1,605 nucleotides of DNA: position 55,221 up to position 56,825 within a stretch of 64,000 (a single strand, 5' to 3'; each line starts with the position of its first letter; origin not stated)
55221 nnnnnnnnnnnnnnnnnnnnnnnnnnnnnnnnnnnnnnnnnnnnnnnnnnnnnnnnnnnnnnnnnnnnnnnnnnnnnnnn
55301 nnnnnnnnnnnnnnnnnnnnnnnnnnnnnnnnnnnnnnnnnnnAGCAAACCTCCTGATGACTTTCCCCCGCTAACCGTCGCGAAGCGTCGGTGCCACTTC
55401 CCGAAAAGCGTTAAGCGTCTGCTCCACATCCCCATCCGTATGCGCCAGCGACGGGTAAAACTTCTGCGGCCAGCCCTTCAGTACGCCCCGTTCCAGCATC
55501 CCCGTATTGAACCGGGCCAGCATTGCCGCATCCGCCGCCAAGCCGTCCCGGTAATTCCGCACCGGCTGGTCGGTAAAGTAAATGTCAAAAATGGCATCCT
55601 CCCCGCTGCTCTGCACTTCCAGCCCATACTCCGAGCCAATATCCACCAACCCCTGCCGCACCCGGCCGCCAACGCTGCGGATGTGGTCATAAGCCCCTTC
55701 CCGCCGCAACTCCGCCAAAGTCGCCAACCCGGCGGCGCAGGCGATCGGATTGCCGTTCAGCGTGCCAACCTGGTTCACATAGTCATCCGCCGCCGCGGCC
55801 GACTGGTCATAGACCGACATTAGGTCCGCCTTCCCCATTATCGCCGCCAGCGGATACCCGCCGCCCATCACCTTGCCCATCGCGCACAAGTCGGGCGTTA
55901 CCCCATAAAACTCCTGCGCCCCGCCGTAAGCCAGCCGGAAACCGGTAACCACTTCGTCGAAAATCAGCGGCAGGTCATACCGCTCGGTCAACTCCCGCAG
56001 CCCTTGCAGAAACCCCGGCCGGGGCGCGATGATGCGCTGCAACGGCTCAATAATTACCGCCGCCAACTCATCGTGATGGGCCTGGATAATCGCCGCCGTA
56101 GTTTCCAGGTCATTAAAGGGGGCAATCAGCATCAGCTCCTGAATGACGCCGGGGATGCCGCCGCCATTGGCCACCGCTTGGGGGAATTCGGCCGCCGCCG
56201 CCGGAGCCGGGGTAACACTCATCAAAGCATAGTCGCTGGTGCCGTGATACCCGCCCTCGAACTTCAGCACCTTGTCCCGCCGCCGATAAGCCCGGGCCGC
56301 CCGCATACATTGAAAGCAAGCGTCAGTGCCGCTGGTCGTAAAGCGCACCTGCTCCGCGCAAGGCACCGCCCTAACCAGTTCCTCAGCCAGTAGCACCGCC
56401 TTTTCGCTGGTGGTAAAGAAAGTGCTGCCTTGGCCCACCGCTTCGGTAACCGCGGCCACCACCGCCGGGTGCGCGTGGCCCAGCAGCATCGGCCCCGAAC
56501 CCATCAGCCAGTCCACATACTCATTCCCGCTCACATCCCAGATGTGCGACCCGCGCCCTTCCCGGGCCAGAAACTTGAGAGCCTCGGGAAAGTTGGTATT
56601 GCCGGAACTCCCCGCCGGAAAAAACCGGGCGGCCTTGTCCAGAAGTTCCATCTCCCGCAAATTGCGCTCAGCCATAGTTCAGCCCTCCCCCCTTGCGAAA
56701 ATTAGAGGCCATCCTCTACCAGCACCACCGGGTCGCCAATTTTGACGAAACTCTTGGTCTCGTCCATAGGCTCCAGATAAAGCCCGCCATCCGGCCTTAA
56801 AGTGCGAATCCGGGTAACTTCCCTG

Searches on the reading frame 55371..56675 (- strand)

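Call 40: search_protein_families(library=pfam, proteins=[window:55371-56675:-], max_evalue=0.00001)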
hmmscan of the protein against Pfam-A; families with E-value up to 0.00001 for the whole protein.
window:55371-56675:- (434 aa): 1 family
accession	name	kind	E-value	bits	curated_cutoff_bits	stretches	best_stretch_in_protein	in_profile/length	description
PF00202.27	Aminotran_3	-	1.5e-62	212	30.5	1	35-426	11-401/403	Aminotransferase class-III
